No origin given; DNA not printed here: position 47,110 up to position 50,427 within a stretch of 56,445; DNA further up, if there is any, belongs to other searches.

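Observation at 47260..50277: Covalently duplicated PilB/GspE secretion ATPase (two intact ATPase modules in one 1005-aa chain)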

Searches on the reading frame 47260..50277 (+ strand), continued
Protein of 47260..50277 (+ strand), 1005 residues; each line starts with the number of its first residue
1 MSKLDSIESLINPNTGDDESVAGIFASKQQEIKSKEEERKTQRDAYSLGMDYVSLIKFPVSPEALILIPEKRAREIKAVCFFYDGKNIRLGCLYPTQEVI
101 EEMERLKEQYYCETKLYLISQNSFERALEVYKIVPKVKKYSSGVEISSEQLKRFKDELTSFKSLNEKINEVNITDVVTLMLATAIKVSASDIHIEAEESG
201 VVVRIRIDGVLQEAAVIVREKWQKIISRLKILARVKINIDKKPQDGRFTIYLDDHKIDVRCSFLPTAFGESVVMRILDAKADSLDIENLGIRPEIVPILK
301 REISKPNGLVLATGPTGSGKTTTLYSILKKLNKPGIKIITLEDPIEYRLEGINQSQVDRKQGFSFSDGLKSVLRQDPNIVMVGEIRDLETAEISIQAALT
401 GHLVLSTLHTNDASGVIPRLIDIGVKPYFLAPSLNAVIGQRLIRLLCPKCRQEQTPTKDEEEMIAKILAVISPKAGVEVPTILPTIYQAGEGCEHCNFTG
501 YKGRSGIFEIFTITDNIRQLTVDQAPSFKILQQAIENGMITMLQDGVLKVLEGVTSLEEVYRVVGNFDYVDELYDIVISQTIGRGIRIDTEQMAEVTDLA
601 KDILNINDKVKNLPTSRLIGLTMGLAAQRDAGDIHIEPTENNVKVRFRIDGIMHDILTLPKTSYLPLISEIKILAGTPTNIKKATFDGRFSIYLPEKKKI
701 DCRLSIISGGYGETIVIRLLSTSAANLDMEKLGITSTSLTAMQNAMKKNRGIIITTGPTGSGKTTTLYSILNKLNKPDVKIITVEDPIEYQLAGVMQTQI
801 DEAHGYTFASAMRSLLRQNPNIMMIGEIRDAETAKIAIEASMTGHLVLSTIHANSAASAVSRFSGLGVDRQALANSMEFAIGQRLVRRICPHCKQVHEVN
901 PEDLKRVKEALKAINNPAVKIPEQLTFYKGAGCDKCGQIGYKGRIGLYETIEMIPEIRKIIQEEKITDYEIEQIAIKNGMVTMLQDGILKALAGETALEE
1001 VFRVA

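Call 44: find_related_loci(query=A2, collection=genome_contigs, flank=10000)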
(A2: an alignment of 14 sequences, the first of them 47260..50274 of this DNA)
Query A2 (1005 aa) in genome_contigs; peptide patterns used: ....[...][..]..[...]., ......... (x = any residue, [..] = any of these).
600 stretches matched a pattern (row limit reached: there are more); 568 encode a relative of the query (tblastn E <= 1e-3); the best 80 are kept; 80 distinct loci.
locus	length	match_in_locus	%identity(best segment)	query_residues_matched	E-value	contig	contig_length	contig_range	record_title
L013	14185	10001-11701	47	25-1005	3e-176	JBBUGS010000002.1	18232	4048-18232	MAG: Patescibacteria group bacterium isolate H41-bin179_1 H41_bin179_1_000000000002, whole genome shotgun sequence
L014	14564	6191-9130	45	36-1005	0e+0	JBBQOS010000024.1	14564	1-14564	MAG: Candidatus Moraniibacteriota bacterium isolate Co_metawrap_171 Cmw_171_k141_26614930_length_14564_cov_16.9956, whol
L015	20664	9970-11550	46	31-1004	7e-150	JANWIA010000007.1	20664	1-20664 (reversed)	MAG: Candidatus Doudnabacteria bacterium isolate CRAIB_MAG29 c_000000031086, whole genome shotgun sequence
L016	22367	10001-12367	34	45-1005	2e-144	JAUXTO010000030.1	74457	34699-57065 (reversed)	MAG: Candidatus Gottesmanbacteria bacterium isolate C13_maxbin.100 C13_k141_323283, whole genome shotgun sequence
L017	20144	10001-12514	34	60-1003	1e-138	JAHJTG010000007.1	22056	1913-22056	MAG: Patescibacteria group bacterium isolate OS_PC_MetaG.mb.42 OS_PC_MetaG.mb.42_k141_303463, whole genome shotgun seque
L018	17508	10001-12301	34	45-1005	9e-139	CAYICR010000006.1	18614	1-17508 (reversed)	MAG TPA_asm: uncultured Gammaproteobacteria bacterium isolate ERP119705_co18_657 genome assembly, contig: NODE_3591_leng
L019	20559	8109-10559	33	36-1005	2e-130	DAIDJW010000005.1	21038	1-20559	MAG TPA_asm: Candidatus Saccharibacteria bacterium isolate clean392 NODE_5_length_21038_cov_3.422356, whole genome shotg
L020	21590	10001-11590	43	36-1004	4e-134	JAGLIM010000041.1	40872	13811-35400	MAG: Candidatus Paceibacterota bacterium isolate RS_2_5 ROV157_2.bin.5.fa_41, whole genome shotgun sequence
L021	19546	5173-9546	33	48-1005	3e-128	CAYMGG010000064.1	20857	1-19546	MAG TPA_asm: uncultured Planctomycetaceae bacterium isolate binchicken_co66_165 genome assembly, contig: NODE_4106_lengt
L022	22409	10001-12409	34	60-1004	3e-128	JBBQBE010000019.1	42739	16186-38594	MAG: Tepidisphaerales bacterium isolate Co_metawrap_1388 Cmw_1388_k141_11704083_length_42739_cov_16.0000, whole genome s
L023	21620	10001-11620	42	28-1004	1e-125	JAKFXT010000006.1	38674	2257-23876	MAG: Patescibacteria group bacterium isolate ND4_Bin_14 ND4_0000041, whole genome shotgun sequence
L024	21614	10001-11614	42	34-1005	8e-123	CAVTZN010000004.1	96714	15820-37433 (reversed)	MAG: Candidatus Wildermuthbacteria bacterium isolate MFD04408.bin.3.196 genome assembly, contig: contig_37842, whole gen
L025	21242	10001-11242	47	150-1005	1e-119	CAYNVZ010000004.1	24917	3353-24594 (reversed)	MAG TPA_asm: uncultured Candidatus Saccharibacteria bacterium isolate binchicken_co256_230 genome assembly, contig: NODE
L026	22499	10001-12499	33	31-1004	4e-119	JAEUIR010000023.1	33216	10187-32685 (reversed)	MAG: Phycisphaerales bacterium isolate new MAG-48 NODE_23_length_33216_cov_3.968798, whole genome shotgun sequence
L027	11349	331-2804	41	41-1005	1e-118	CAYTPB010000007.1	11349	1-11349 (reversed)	MAG TPA_asm: uncultured Gammaproteobacteria bacterium isolate SRP271791_co2_60 genome assembly, contig: NODE_1476_length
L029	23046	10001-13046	41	35-1003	1e-114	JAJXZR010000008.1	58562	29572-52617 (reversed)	MAG: bacterium isolate BP7.bin63 NODE_631_length_58562_cov_1.675862, whole genome shotgun sequence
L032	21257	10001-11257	50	163-1005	9e-114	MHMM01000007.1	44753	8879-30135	MAG: Candidatus Nealsonbacteria bacterium RIFOXYB1_FULL_40_15 rifoxyb1_full_scaffold_249, whole genome shotgun sequence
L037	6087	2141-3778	38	29-1003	9e-110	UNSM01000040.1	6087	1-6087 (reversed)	Candidatus Saccharibacteria bacterium isolate UMGS1831 genome assembly, contig: NODE_5510_length_6087_cov_3.843004, whol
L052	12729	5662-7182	39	45-1003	5e-106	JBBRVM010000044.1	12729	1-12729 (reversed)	MAG: Burkholderiales bacterium isolate La3_metabat2.149 La3_metabat2.149_K_619932_L_12729_cov_9.0000, whole genome shotg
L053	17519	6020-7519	41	60-1005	1e-105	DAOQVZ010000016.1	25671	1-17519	MAG TPA_asm: bacterium isolate AMR_MDS_1075 NODE_2241_length_25671_cov_4.710611, whole genome shotgun sequence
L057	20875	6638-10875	38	45-1003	3e-105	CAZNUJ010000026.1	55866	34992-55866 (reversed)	MAG TPA_asm: uncultured Planctomycetaceae bacterium isolate SRP290908_co1_125 genome assembly, contig: NODE_581_length_5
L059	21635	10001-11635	37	37-1005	3e-104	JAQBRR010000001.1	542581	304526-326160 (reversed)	MAG: Candidatus Saccharibacteria bacterium isolate RYN_406 scaffold_3709492, whole genome shotgun sequence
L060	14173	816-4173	39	45-1005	3e-104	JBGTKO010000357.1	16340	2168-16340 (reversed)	MAG: Pirellulales bacterium isolate JTS-RE314 k141_6609926, whole genome shotgun sequence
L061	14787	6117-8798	33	45-1005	4e-133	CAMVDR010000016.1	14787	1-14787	MAG TPA_asm: uncultured Candidatus Saccharibacteria bacterium isolate SRR8387717_bin.42_metaWRAP_v1.3_MAG genome assembl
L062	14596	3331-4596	43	138-1003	4e-104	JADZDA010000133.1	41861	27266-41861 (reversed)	MAG: Burkholderiales bacterium isolate SJ753 c_000000632520, whole genome shotgun sequence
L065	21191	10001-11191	45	158-1005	6e-104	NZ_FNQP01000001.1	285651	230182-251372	Thiothrix caldifontis strain DSM 21228, whole genome shotgun sequence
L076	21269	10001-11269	43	138-1005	1e-102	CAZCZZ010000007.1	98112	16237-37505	MAG TPA_asm: uncultured Verrucomicrobiota bacterium isolate SRP173033_co1_366 genome assembly, contig: NODE_293_length_9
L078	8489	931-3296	38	49-1003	1e-102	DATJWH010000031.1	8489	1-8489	MAG TPA_asm: Candidatus Limnocylindrales bacterium isolate SMAG_U15094 k141_3051486, whole genome shotgun sequence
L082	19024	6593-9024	39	49-1003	4e-102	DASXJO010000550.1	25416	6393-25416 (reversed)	MAG TPA_asm: Candidatus Angelobacter sp. isolate SMAG_U5250 k141_5306537, whole genome shotgun sequence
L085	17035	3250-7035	40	50-1003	7e-102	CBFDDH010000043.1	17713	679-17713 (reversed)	MAG TPA_asm: uncultured bacterium isolate SRR26215679_binner123_Refined_94 genome assembly, contig: ERZ25073473.1463, wh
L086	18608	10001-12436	38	49-1003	1e-101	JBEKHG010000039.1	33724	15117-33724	MAG: Candidatus Acidiferrales bacterium isolate SPRUCE 271 SPRUCE_271_39, whole genome shotgun sequence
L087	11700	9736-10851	46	176-1003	1e-101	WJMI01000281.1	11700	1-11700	MAG: Chitinivibrionales bacterium isolate RBin_290 k141_3303538, whole genome shotgun sequence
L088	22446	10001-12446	39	60-1003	7e-102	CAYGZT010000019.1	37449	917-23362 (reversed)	MAG TPA_asm: uncultured Candidatus Saccharibacteria bacterium isolate ERP119294_co2_503 genome assembly, contig: k141_50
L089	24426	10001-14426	43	41-1003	5e-108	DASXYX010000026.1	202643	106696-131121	MAG TPA_asm: Verrucomicrobiia bacterium isolate SMAG_U4836 k141_1627256, whole genome shotgun sequence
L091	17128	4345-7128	39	45-1005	3e-101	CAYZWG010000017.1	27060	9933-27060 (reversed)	MAG TPA_asm: uncultured Planctomycetaceae bacterium isolate SRP216583_co1_137 genome assembly, contig: NODE_1233_length_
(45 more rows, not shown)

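Call 59: search_protein_families(library=pfam, proteins=[L010:7396-8706:+], max_evalue=1)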
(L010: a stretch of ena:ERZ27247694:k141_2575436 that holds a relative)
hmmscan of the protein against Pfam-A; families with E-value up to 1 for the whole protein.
L010:7396-8706:+ (437 aa): 1 family
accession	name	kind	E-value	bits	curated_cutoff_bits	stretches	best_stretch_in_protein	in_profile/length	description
PF24400.1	DUF7544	-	6.9e-05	22.7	27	1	89-314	67-299/302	Family of unknown function (DUF7544)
